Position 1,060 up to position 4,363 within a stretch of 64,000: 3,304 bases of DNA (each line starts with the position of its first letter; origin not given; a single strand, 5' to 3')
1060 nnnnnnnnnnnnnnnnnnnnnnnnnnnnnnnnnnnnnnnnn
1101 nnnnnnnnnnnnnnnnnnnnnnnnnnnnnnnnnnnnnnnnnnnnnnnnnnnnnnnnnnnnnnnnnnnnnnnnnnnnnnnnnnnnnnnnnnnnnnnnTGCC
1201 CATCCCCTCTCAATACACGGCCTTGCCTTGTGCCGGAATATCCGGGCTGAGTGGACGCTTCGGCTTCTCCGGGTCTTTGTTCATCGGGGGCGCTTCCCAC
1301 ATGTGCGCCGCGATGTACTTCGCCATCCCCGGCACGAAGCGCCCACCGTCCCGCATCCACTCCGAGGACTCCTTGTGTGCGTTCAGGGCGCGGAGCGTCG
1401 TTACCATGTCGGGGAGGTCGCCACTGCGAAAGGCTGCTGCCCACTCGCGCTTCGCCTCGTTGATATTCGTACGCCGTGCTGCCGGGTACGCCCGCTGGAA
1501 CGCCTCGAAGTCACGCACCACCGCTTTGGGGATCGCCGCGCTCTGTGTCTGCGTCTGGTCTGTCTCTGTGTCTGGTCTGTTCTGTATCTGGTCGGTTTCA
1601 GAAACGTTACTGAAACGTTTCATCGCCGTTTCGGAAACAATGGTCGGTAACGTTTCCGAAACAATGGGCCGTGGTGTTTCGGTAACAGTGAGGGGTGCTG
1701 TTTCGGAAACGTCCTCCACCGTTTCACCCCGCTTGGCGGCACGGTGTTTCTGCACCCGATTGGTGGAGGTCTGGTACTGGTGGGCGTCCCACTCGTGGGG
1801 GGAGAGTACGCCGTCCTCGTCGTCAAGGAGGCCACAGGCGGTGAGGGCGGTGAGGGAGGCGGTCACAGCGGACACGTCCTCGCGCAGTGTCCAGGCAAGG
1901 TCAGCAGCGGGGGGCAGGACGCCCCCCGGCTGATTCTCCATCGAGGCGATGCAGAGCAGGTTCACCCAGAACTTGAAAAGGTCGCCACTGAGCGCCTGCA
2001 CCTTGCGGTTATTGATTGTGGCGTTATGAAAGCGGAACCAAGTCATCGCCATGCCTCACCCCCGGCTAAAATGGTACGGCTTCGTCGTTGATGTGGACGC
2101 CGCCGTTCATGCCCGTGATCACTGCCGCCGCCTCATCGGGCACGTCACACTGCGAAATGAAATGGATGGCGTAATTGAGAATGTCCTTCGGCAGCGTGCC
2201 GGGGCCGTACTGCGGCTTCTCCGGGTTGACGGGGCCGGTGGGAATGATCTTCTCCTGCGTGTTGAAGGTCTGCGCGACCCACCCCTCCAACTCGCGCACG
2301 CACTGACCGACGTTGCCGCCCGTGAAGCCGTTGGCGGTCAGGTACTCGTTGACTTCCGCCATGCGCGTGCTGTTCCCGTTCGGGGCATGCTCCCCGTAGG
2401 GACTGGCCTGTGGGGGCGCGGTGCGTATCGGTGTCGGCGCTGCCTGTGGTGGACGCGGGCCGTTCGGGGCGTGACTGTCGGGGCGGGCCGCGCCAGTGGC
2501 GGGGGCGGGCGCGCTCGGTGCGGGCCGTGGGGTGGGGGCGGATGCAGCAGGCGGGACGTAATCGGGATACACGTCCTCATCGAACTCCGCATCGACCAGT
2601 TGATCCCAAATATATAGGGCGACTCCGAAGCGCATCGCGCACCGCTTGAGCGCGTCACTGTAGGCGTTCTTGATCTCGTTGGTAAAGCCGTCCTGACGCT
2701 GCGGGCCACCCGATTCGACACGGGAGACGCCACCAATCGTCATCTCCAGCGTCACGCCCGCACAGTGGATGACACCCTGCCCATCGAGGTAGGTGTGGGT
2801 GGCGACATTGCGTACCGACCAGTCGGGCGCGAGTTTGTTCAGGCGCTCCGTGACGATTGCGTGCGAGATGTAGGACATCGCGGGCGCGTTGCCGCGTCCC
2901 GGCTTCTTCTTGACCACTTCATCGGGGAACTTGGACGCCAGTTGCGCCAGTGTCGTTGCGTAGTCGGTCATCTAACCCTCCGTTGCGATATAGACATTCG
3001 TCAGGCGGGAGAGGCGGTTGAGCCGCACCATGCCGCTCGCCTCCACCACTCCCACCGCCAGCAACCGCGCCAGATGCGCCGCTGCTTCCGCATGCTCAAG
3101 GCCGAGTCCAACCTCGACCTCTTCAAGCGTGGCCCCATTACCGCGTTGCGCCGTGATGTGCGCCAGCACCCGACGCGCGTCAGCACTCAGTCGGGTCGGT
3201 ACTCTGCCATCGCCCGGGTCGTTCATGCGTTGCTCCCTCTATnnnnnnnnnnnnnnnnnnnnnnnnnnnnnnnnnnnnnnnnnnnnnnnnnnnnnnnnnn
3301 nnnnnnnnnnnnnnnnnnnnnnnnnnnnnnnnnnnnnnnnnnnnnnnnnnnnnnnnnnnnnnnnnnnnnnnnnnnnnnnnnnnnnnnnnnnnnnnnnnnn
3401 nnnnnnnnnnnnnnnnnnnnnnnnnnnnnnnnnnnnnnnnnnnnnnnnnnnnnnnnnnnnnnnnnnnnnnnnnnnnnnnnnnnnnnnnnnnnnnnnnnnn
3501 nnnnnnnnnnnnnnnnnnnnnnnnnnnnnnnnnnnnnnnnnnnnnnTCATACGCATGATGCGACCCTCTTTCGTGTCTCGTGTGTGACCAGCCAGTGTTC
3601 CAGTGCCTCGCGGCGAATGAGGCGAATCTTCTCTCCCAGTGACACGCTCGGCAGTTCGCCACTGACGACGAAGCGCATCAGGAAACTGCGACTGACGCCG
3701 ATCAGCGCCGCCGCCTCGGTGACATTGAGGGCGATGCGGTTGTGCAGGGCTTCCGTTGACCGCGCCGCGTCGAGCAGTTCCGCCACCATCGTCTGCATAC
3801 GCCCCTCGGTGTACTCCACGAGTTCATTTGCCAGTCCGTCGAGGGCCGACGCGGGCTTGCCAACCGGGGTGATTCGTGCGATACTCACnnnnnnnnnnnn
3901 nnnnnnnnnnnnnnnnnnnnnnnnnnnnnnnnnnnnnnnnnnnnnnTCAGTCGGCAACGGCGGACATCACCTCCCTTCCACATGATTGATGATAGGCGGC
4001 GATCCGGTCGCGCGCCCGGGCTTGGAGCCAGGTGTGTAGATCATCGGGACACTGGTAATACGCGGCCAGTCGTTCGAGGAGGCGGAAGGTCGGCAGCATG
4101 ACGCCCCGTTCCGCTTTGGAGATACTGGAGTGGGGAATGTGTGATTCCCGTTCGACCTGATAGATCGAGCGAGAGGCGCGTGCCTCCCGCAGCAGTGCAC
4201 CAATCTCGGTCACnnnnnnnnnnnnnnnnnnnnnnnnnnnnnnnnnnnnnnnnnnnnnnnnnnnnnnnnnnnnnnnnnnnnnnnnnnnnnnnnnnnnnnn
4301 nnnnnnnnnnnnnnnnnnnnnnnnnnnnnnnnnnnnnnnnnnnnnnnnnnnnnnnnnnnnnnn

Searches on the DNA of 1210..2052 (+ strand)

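Call 8: search_dna_similar(query=window:1210-2052:+, collection=phages, mode=distant, max_rows=30)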
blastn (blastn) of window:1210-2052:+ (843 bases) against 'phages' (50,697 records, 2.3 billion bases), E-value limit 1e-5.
No match.

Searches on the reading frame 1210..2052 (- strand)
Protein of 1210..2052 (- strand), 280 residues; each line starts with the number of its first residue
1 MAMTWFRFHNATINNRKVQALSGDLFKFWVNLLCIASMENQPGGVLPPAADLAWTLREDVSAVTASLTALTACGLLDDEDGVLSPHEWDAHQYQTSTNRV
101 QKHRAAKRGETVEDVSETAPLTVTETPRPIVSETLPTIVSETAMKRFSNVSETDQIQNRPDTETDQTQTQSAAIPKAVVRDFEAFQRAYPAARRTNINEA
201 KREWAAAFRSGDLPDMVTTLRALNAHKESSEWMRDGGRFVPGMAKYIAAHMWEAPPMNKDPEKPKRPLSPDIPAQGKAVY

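Call 9: search_protein_families(library=pfam, proteins=[window:1210-2052:-], max_evalue=0.01)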
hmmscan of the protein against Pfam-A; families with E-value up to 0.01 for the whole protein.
window:1210-2052:- (280 aa): 1 family
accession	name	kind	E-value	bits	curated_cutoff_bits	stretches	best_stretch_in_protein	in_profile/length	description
PF09681.16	Phage_rep_org_N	-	0.0041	17.6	23.3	1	49-107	56-115/121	N-terminal phage replisome organiser (Phage_rep_org_N)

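Call 13: find_related_loci(query=window:1210-2052:-, collection=viral_contigs, flank=10000)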
Query window:1210-2052:- (280 aa) in viral_contigs; peptide patterns used: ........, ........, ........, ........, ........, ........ (x = any residue, [..] = any of these).
4 stretches matched a pattern; 2 encode a relative of the query (tblastn E <= 1e-3); 2 distinct loci.
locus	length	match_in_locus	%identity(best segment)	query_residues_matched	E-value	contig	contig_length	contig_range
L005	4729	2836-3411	32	5-241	1e-22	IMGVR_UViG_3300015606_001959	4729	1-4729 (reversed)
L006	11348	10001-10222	29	179-258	8e-6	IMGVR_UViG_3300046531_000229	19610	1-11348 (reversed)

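Call 14: find_homologous_proteins(query=window:1210-2052:-)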
Query window:1210-2052:- (280 aa): 10 proteins with E <= 0.001 among 1680 candidates. Only proteins of 154 to 490 residues were searched: fused or split forms outside these lengths cannot appear, so this answer is no evidence that the protein stands alone or is whole; lengths 'longer' or 'shorter' looks for them.
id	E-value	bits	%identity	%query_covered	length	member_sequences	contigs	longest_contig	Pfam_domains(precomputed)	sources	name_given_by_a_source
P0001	2.0e-184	629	100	99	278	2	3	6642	-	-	-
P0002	7.1e-24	103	50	43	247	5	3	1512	-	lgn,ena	-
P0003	5.3e-19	87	41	55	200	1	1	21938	-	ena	-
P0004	8.4e-19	86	45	41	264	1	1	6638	-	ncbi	-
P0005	4.5e-18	84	46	45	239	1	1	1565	-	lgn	-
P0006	1.9e-17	82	39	46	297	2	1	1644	-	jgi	jgi:hypothetical protein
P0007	2.7e-16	78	41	44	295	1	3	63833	-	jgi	jgi:hypothetical protein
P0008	1.7e-14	72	41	45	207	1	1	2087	-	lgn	-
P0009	3.6e-11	61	42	44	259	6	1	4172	-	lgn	-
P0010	5.8e-11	61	35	59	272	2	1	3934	-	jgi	-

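Call 16: find_encoding_contigs(protein=P0007, flank=10000, max_places=3)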
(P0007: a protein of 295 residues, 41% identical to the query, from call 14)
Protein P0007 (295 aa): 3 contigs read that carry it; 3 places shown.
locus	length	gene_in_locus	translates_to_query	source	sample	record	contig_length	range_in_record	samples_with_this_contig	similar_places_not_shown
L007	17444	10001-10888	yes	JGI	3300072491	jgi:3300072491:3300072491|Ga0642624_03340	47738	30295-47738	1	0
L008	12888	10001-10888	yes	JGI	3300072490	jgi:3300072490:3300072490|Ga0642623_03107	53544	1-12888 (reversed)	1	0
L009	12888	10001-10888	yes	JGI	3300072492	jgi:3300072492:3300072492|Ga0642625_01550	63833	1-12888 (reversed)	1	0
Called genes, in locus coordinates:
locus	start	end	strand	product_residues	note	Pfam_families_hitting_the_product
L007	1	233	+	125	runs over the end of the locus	-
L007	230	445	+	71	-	-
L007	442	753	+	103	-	-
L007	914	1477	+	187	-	-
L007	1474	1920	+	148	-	PF05866:RusA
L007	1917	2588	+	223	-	-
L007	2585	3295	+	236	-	PF13384:HTH_23 (faint), PF13518:HTH_28 (faint), PF02796:HTH_7 (weak)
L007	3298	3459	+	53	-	-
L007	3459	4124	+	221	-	-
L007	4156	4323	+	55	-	-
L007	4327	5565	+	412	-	PF22022:Phage_int_M (weak), PF00589:Phage_integrase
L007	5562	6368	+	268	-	-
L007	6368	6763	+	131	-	-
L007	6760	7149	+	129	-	-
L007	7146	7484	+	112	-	-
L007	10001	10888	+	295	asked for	-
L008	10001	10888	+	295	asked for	-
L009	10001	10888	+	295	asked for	-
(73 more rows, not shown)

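Call 17: find_encoding_contigs(protein=P0003, flank=10000, max_places=3)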
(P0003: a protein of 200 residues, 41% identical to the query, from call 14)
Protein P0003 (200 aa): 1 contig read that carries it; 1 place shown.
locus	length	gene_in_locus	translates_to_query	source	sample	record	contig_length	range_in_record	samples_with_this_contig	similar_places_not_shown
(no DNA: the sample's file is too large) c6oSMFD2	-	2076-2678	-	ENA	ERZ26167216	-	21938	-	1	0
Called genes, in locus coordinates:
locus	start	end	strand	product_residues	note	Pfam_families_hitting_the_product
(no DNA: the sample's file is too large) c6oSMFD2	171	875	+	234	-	PF13356:Arm-DNA-bind_3, PF22022:Phage_int_M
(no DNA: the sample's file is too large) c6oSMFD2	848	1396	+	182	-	PF00589:Phage_integrase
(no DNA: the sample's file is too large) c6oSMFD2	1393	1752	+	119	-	-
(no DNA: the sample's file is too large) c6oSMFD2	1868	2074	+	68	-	PF12728:HTH_17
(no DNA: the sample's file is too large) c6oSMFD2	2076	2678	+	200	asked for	-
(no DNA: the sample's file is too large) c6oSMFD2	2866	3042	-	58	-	-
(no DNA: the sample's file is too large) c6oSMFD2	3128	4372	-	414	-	PF07592:DDE_Tnp_ISAZ013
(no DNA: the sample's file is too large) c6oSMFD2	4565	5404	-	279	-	-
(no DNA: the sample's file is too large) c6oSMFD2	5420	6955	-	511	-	-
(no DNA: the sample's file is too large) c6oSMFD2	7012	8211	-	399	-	PF00872:Transposase_mut, PF10551:MULE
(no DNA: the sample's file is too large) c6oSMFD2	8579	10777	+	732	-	PF07592:DDE_Tnp_ISAZ013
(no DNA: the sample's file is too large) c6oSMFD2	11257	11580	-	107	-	-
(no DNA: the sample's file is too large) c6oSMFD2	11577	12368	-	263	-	PF01695:IstB_IS21, PF00004:AAA (weak)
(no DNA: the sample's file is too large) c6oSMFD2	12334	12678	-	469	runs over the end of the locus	PF00665:rve (faint), PF22483:Mu-transpos_C_2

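Call 46: search_protein_families(library=pfam, alignment_id=A1, max_evalue=0.01)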
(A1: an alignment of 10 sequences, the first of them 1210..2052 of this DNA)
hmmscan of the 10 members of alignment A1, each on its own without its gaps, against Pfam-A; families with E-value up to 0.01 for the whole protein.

A. member 1, window:1210-2052:- (280 aa): 1 family
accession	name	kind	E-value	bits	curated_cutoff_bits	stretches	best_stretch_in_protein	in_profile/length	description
PF09681.16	Phage_rep_org_N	-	0.0041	17.6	23.3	1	49-107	56-115/121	N-terminal phage replisome organiser (Phage_rep_org_N)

B. families by the number of members that match (of 10 scanned): 5 families
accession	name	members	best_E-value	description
PF09681.16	Phage_rep_org_N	5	0.00011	N-terminal phage replisome organiser (Phage_rep_org_N)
PF17948.6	DnaT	1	0.00015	DnaT DNA-binding domain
PF12802.13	MarR_2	1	0.0034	MarR family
PF15678.10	SPICE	1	0.005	Centriole duplication and mitotic chromosome congression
PF01325.25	Fe_dep_repress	1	0.0083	Iron dependent repressor, N-terminal DNA binding domain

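Call 47: search_protein_families(library=phrogs, proteins=[window:1210-2052:-], max_evalue=0.001)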
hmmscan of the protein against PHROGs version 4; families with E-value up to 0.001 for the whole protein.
window:1210-2052:- (280 aa): 5 families
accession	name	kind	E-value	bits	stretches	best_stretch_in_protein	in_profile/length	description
phrog_9474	-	DNA, RNA and nucleotide metabolism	1.8e-15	58.3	1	3-270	1-263/288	replication initiation protein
phrog_9327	-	DNA, RNA and nucleotide metabolism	1.6e-10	42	1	50-261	48-250/276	primosomal protein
phrog_109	-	DNA, RNA and nucleotide metabolism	7.6e-06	27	1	147-240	8-107/236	P-like helicase loader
phrog_10469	-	DNA, RNA and nucleotide metabolism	9.2e-05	22.9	1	2-110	6-133/305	DnaD-like helicase loader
phrog_186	-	DNA, RNA and nucleotide metabolism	0.00013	22.8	1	4-168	21-166/308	DnaD-like helicase loader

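Call 49: search_dna_similar(query=window:1210-2052:-, collection=phages, mode=protein, max_evalue=0.001, max_rows=40)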
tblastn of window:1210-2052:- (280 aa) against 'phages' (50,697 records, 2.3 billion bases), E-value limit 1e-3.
Records with a match: 5; places in all: 5; records where one place covers at least 80% of the query: 2.
Best place of each record, by identity: <60% 5.
By first word of the organism name: Faecalibacterium 2; Bradyrhizobium 1; Bacteriophage 1; Methylophilaceae 1.
By host as written in the record: Faecalibacterium prausnitzii 2; Bradyrhizobium japonicum S10J 1; - 1; Methylophilaceae bacterium IMCC19250 1.
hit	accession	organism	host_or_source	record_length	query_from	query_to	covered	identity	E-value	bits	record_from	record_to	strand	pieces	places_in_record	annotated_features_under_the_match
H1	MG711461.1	Faecalibacterium phage FP_Lagaffe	Faecalibacterium prausnitzii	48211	3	257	91%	24.2%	3e-7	57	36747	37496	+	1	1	hypothetical protein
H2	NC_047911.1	Faecalibacterium phage FP_Lagaffe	Faecalibacterium prausnitzii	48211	3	257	91%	24.2%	3e-7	57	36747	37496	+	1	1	replication initiation protein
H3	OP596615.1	Bradyrhizobium phage ppBjS10J-1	Bradyrhizobium japonicum S10J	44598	5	164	57%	27.8%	2e-4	49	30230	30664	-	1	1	hypothetical protein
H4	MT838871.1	Bacteriophage sp.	human fecal samples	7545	181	259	28%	36.7%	3e-7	57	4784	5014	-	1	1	record has no annotation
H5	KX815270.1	Methylophilaceae phage P19250A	Methylophilaceae bacterium IMCC19250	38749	180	253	26%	31.1%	6e-4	47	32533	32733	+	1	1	hypothetical protein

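Call 50: get_annotated_region(hit=H3, flank=3000)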
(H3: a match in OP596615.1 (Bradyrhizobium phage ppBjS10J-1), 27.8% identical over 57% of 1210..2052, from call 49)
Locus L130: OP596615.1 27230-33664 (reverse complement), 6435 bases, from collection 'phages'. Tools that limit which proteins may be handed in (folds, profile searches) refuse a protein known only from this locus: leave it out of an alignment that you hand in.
description: Bradyrhizobium phage ppBjS10J-1, complete genome.
organism: Bradyrhizobium phage ppBjS10J-1 (NCBI taxid 3003365)
taxonomy: Viruses; Duplodnaviria; Heunggongvirae; Uroviricota; Caudoviricetes
host: Bradyrhizobium japonicum S10J; source: -; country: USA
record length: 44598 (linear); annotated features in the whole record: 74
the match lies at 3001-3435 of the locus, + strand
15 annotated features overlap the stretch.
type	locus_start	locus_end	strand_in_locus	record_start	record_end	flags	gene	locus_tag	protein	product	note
CDS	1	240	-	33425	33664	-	-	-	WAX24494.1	hypothetical protein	-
CDS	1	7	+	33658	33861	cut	-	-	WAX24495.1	helix-turn-helix domain-containing protein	-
CDS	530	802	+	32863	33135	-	-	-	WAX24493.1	hypothetical protein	-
CDS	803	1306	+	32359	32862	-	-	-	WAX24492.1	HNH endonuclease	-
CDS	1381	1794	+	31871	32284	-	-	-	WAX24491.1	hypothetical protein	-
CDS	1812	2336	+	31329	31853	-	-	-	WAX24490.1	hypothetical protein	-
CDS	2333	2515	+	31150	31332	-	-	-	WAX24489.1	hypothetical protein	-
CDS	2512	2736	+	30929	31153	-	-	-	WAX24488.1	hypothetical protein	-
CDS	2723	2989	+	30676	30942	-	-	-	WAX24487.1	DUF2312 domain-containing protein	-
CDS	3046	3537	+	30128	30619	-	-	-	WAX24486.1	hypothetical protein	-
CDS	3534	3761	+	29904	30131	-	-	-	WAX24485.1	hypothetical protein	-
CDS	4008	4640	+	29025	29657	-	-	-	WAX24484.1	hypothetical protein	-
CDS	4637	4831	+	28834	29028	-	-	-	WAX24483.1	hypothetical protein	-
CDS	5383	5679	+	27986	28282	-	-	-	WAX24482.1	hypothetical protein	-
CDS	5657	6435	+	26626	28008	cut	-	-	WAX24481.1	hypothetical protein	-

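Call 74: search_solved_structures(query=A1, max_evalue=1)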
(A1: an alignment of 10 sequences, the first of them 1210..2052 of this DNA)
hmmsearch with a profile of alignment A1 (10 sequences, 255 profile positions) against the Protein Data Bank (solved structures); distinct sequences matched with E-value up to 1: 0.

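Call 77: predict_structure(alignment_id=A1)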
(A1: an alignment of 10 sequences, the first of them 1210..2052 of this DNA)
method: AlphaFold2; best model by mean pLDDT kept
length: 280 residues; sequences in the alignment: 10
mean_pLDDT: 62.5   pTM: 0.39
mean pLDDT of the five models: 62.5, 60.8, 60.3, 59.1, 58.5
residues with pLDDT >= 90: 64; 70-90: 26; 50-70: 84; < 50: 106
segments of 3 or more residues with pLDDT < 50: 114-137, 143-146, 148-172, 191-193, 224-265
pLDDT, mean of each block of 10 residues (from residue 1): 58 89 96 87 90 96 98 96 90 63 69 44 40 45 47 40 37 60 60 55 63 52 47 39 40 39 50 57
secondary structure, 60 per line:
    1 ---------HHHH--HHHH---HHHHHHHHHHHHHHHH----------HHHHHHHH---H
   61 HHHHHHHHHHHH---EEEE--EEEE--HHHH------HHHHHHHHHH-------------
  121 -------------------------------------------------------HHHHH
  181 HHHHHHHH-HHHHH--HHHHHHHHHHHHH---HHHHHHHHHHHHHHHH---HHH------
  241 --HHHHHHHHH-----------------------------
elements in order: H10-13 H16-19 H23-38 H49-56 H60-72 E76-79 E82-85 H88-91 H98-107 H176-188 H190-194 H197-209 H213-228 H243-251

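Call 79: fold_search(model_id=the predicted structure, library=pdb)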
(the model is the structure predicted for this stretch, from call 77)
No match with E <= 0.001 here; weaker rows may still be real.
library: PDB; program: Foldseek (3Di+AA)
matches with E <= 10: 500; with E <= 0.001: 0
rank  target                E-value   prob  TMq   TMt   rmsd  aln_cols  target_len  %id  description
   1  7wze_Y                6.5e-02  0.97  0.20  0.32   9.6        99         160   17  Structure of Transcriptional regulator from Bacillus subtilis (strain 168) (released 2022-04-20)
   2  6sbs_B                7.8e-02  0.95  0.18  0.39   9.0        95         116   20  YtrA from Sulfolobus acidocaldarius, a GntR-family transcription factor (released 2019-07-31)
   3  2pex_A                8.8e-02  0.92  0.16  0.31   9.3        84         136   19  Structure of reduced C22S OhrR from Xanthamonas Campestris (released 2007-12-11)
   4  22oz_B                9.4e-02  0.94  0.20  0.33   9.5       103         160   16  Structural insights into HpaR-mediated recognition of hrpX and hrpG in Xanthomonas campestris pv. campestris (released 2026-03-11)
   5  6sbs_A                9.4e-02  0.93  0.18  0.46   8.6        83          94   23  YtrA from Sulfolobus acidocaldarius, a GntR-family transcription factor (released 2019-07-31)
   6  3qpt                  1.0e-01  0.90  0.20  0.39   9.0       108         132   17  Crystal structure of the Salmonella transcriptional regulator SlyA (released 2011-05-04)
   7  4mgr_B                1.1e-01  0.92  0.18  0.11   8.3        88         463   22  The crystal structure of Bacillus subtilis GabR, an autorepressor and PLP- and GABA-dependent transcriptional activato (released 2013-10-30)
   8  4b8x_A                1.1e-01  0.96  0.20  0.37   8.2        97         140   18  Near atomic resolution crystal structure of Sco5413, a MarR family transcriptional regulator from Streptomyces coelico (released 2012-10-17)
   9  7clf_A                1.3e-01  0.90  0.20  0.17   8.0        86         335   20  PigF with SAH (released 2021-07-28)
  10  4b8x_B                1.4e-01  0.97  0.21  0.39   8.1        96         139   17  Near atomic resolution crystal structure of Sco5413, a MarR family transcriptional regulator from Streptomyces coelico (released 2012-10-17)
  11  4mgr_A                1.5e-01  0.89  0.18  0.11   8.5        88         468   20  The crystal structure of Bacillus subtilis GabR, an autorepressor and PLP- and GABA-dependent transcriptional activato (released 2013-10-30)
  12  4n0b_C                1.5e-01  0.90  0.18  0.12   8.2        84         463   18  Crystal structure of Bacillus subtilis GabR, an autorepressor and transcriptional activator of GabT (released 2013-10-30)
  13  5kvr                  1.5e-01  0.97  0.18  0.55   3.8        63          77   25  X-Ray Crystal Structure of a Fragment (1-75) of a Transcriptional Regulator PdhR from Escherichia coli CFT073 (released 2016-11-02)
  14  7wdq_D                1.7e-01  0.77  0.20  0.17  11.4       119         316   16  DsyB in complex with SAM (released 2022-06-01)
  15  3by6_C                1.8e-01  0.82  0.20  0.42  10.3       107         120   12  Crystal structure of a transcriptional regulator from Oenococcus oeni (released 2008-02-19)
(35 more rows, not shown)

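Call 107: search_protein_representatives(alignment_id=A1)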
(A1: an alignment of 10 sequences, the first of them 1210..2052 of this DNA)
Query: 10 sequences, 255 profile positions. Proteins with E-value up to 0.001 (for the whole library): 13881; up to 1e-10: 8118; up to 1e-30: 2539. The best 150 are listed.
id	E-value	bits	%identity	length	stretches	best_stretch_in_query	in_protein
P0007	3.7e-82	292.6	-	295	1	3-235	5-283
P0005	1.1e-67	245.2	-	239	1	3-248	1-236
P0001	7.6e-65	235.9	-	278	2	3-124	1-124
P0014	6.4e-60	219.8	-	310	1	2-219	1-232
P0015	3.2e-58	214.2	-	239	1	2-175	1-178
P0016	3.6e-58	214.0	-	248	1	3-205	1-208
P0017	4.2e-58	213.9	-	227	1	2-178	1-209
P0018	4.6e-58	213.7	-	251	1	3-197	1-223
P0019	5.9e-58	213.4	-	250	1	2-232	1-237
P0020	7.0e-58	213.1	-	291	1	2-234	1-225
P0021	7.5e-58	213.0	-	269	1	2-152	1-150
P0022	8.7e-58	212.8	-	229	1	2-186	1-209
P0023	1.2e-57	212.4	-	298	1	2-227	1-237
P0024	2.1e-57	211.6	-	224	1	2-136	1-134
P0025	4.7e-57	210.4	-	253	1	2-226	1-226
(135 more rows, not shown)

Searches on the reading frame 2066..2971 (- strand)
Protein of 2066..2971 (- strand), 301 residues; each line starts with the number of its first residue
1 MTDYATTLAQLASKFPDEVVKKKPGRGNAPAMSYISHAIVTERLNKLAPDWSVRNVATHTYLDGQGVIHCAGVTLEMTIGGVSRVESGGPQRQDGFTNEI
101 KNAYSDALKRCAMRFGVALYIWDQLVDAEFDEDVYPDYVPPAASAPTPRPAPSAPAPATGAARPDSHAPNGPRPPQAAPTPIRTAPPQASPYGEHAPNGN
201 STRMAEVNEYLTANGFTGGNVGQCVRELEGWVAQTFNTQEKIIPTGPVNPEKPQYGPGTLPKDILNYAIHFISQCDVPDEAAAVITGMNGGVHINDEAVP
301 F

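Call 9: search_protein_families(library=pfam, proteins=[window:2066-2971:-], max_evalue=0.01)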
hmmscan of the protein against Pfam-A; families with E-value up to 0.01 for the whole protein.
window:2066-2971:- (301 aa): 1 family
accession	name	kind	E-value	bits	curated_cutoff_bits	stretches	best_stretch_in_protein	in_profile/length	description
PF04098.21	Rad52_Rad22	-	5.2e-08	33.4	20.3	1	6-125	4-138/153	Rad52/22 family double-strand break repair protein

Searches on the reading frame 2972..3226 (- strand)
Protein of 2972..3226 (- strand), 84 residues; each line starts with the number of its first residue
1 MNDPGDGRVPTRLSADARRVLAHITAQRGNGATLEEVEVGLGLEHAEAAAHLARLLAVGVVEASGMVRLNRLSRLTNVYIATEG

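Call 9: search_protein_families(library=pfam, proteins=[window:2972-3226:-], max_evalue=0.01)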
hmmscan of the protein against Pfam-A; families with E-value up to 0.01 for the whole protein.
window:2972-3226:- (84 aa): 1 family
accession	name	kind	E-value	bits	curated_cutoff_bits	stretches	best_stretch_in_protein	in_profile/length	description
PF12840.13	HTH_20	-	0.0056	17.1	27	1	17-62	6-49/51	Helix-turn-helix domain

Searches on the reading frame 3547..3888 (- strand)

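Call 67: search_protein_families(library=pfam, proteins=[window:3547-3888:-], max_evalue=0.001)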
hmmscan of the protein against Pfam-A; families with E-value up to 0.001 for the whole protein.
window:3547-3888:- (113 aa): 1 family
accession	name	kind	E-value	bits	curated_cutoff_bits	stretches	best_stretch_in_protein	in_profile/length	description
PF12728.13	HTH_17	-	4.7e-10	40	27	1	54-100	2-47/51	Helix-turn-helix domain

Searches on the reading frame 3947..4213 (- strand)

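Call 67: search_protein_families(library=pfam, proteins=[window:3947-4213:-], max_evalue=0.001)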
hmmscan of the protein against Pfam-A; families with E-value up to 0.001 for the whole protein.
window:3947-4213:- (88 aa): 2 families
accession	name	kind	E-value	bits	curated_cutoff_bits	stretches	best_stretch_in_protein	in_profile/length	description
PF13560.12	HTH_31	-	1.1e-08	35.7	27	1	3-60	1-61/64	Helix-turn-helix domain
PF01381.28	HTH_3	-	2.6e-07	31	23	1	8-56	1-51/55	Helix-turn-helix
